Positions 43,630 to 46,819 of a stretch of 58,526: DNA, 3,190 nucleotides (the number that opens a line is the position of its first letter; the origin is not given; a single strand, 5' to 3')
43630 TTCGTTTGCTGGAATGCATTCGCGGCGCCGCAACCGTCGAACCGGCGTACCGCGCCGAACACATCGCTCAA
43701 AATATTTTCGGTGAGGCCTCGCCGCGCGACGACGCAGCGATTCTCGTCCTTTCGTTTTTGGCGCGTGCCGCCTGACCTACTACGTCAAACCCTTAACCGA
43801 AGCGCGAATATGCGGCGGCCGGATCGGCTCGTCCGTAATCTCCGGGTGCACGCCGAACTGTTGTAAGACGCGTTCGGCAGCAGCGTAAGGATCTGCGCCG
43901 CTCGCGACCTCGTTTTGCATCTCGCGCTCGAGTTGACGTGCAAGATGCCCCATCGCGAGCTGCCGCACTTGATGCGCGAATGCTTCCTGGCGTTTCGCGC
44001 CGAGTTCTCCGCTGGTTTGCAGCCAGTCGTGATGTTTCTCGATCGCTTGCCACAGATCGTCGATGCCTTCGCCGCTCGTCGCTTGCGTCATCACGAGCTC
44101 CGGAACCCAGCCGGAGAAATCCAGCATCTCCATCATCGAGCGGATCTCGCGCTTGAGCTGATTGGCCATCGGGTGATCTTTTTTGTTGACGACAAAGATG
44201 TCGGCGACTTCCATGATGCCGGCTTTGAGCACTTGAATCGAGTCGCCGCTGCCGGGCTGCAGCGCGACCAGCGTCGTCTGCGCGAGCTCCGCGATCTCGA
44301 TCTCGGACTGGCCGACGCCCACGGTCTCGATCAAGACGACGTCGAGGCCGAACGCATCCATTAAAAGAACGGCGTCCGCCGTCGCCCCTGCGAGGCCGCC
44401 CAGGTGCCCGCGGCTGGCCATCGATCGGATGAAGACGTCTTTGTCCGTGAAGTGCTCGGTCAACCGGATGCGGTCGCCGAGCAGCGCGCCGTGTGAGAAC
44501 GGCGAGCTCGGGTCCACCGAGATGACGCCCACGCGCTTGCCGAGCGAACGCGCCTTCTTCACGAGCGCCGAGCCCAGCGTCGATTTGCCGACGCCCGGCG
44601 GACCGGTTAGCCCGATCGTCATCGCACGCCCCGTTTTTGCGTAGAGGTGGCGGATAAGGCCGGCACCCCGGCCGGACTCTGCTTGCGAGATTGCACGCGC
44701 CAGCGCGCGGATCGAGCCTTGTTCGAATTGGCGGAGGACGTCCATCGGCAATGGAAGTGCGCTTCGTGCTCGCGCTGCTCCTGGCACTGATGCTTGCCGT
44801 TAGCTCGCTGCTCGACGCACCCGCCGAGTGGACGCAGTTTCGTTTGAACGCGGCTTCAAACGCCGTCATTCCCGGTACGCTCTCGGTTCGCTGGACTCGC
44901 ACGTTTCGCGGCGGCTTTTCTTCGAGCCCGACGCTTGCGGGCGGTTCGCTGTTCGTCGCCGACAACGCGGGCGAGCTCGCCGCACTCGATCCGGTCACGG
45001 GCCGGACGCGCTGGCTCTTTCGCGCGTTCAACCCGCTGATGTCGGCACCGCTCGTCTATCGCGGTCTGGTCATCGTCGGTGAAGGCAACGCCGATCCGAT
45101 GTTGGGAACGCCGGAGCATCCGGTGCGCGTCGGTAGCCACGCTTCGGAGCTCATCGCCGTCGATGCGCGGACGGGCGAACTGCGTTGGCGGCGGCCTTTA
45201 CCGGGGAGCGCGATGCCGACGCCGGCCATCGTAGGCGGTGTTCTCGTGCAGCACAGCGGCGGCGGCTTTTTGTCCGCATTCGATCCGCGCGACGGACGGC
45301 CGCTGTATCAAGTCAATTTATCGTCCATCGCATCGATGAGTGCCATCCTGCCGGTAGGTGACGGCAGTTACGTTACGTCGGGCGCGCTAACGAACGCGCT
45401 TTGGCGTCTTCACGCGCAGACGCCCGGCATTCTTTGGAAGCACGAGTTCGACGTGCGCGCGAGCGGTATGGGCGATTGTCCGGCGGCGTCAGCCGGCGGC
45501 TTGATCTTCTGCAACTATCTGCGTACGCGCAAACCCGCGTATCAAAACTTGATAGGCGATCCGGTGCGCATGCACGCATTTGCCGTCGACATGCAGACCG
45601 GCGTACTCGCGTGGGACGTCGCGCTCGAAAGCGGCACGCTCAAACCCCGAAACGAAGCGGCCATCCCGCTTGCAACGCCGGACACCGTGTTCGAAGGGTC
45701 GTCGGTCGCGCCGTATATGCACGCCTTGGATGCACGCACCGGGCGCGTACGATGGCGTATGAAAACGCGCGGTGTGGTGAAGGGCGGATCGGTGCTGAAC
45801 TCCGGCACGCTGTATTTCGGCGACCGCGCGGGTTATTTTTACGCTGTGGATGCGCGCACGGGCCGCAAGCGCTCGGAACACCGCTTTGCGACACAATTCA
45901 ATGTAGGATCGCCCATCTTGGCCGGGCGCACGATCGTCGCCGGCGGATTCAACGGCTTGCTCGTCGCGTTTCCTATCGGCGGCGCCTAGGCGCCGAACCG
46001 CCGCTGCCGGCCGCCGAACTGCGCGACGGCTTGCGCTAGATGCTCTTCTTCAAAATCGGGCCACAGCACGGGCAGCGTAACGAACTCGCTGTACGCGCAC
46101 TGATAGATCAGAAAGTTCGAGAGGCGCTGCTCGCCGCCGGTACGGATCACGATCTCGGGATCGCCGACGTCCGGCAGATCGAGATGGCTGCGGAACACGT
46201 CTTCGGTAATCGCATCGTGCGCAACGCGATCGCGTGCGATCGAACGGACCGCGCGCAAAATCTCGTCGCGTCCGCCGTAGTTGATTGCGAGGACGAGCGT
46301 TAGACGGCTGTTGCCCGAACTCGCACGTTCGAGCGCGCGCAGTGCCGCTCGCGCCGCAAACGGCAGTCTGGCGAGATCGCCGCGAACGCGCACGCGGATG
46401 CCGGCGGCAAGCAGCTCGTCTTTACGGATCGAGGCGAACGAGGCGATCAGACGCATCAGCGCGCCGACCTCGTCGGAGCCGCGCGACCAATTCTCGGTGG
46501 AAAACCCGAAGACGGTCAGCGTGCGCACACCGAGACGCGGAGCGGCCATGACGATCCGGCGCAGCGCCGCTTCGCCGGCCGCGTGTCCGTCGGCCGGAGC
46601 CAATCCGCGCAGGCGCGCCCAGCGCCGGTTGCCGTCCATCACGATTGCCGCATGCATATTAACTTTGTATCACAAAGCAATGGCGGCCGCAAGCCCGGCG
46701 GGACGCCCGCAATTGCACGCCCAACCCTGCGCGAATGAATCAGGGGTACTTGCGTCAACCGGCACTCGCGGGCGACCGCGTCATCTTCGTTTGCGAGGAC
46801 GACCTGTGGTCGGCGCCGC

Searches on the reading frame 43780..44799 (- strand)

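Call 74: search_protein_families(library=pfam, proteins=[window:43780-44799:-], max_evalue=0.00001)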
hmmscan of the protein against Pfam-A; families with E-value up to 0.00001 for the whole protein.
window:43780-44799:- (339 aa): 2 families
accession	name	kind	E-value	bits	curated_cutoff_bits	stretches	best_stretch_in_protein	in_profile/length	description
PF03308.22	MeaB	-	6.8e-87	291.4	23.1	1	33-292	1-270/273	Methylmalonyl Co-A mutase-associated GTPase MeaB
PF03029.23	ATP_bind_1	-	8e-07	29.5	27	0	65-99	2-36/240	Conserved hypothetical ATP binding protein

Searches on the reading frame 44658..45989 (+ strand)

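Call 74: search_protein_families(library=pfam, proteins=[window:44658-45989:+], max_evalue=0.00001)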
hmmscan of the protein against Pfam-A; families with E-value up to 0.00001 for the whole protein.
window:44658-45989:+ (443 aa): 3 families
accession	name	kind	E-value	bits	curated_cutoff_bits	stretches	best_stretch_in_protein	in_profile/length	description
PF13360.13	PQQ_2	-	1.3e-37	130.1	27.6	4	308-440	46-186/233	Outer membrane protein assembly factor BamB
PF13570.13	Beta-prop_ACSF4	-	1.3e-23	84.4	133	2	308-437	32-159/329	Beta-alanine-activating enzyme, beta-propeller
PF01011.28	PQQ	-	2.9e-14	53.1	26.7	1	86-175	48-136/595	Glucose/ethanol/alcohol dehydrogenase, beta-propeller domain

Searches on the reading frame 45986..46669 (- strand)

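Call 74: search_protein_families(library=pfam, proteins=[window:45986-46669:-], max_evalue=0.00001)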
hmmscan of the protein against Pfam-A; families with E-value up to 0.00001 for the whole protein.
window:45986-46669:- (227 aa): 1 family
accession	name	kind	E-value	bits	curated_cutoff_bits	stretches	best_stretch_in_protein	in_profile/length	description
PF01255.24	Prenyltransf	-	3.7e-72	242.9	27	1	10-226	1-219/219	Putative undecaprenyl diphosphate synthase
